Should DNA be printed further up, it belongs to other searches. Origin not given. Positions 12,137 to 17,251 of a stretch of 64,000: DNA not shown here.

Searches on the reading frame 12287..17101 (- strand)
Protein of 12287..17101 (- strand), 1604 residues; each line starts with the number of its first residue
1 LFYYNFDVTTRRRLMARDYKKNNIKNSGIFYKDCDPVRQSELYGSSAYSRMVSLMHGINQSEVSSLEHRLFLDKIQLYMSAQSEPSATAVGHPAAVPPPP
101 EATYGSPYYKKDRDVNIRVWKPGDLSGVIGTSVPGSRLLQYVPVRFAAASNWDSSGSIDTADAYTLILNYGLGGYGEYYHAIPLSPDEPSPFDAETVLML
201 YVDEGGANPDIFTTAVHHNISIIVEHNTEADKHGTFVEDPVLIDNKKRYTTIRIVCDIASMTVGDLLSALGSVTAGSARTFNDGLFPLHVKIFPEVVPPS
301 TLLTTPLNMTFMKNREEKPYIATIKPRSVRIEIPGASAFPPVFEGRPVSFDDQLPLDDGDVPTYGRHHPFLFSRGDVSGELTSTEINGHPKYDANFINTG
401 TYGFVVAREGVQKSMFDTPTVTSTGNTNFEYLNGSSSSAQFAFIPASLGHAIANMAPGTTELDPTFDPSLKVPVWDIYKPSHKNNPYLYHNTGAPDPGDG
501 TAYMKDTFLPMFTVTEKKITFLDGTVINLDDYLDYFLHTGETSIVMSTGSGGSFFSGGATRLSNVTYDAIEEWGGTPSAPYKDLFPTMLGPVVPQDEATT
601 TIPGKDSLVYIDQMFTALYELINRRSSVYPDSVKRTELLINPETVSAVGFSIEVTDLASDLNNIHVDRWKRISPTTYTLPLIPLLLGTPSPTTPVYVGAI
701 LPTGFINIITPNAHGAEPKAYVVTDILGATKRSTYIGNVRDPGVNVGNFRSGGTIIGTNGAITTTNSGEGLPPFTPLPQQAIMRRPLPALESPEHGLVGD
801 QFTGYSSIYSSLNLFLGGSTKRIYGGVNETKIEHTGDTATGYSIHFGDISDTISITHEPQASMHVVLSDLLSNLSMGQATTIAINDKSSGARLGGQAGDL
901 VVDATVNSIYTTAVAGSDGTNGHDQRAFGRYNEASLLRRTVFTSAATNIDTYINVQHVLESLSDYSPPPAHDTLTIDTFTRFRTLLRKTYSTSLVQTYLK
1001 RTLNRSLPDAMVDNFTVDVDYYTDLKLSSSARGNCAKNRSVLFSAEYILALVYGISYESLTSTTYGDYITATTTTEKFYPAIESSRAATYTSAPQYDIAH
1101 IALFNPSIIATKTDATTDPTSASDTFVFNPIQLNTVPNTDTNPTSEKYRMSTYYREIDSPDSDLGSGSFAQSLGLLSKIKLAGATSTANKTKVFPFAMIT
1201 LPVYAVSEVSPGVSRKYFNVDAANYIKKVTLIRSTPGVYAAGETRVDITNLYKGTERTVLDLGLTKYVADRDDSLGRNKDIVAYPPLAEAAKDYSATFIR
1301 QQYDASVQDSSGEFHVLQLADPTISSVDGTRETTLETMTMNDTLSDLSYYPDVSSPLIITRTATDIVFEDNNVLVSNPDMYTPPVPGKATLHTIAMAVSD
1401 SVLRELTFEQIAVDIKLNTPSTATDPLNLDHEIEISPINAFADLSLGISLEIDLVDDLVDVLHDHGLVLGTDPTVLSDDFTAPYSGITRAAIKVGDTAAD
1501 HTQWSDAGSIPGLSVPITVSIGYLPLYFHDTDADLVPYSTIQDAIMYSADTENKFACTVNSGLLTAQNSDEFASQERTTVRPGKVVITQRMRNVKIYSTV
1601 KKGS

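Call 16: search_protein_families(library=phrogs, proteins=[window:12287-17101:-], max_evalue=0.001)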
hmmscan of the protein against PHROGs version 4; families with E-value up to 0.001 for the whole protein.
window:12287-17101:- (1604 aa): 0 families

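Call 33: search_protein_families(library=pfam, proteins=[window:12287-17101:-], max_evalue=0.01)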
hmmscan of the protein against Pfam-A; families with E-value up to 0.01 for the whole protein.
window:12287-17101:- (1604 aa): 0 families

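Call 71: find_related_loci(query=window:12290-17101:-, collection=viral_contigs, flank=10000)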
Query window:12290-17101:- (1604 aa) in viral_contigs; peptide patterns used: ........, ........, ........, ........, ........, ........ (x = any residue, [..] = any of these).
1 stretches matched a pattern, but none encodes a relative of the query by tblastn (E <= 1e-3).

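Call 73: find_related_loci(query=window:12290-17101:-, collection=metagenome_contigs, flank=10000)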
Query window:12290-17101:- (1604 aa) in metagenome_contigs; peptide patterns used: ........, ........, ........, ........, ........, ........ (x = any residue, [..] = any of these).
87 stretches matched a pattern, but none encodes a relative of the query by tblastn (E <= 1e-3).
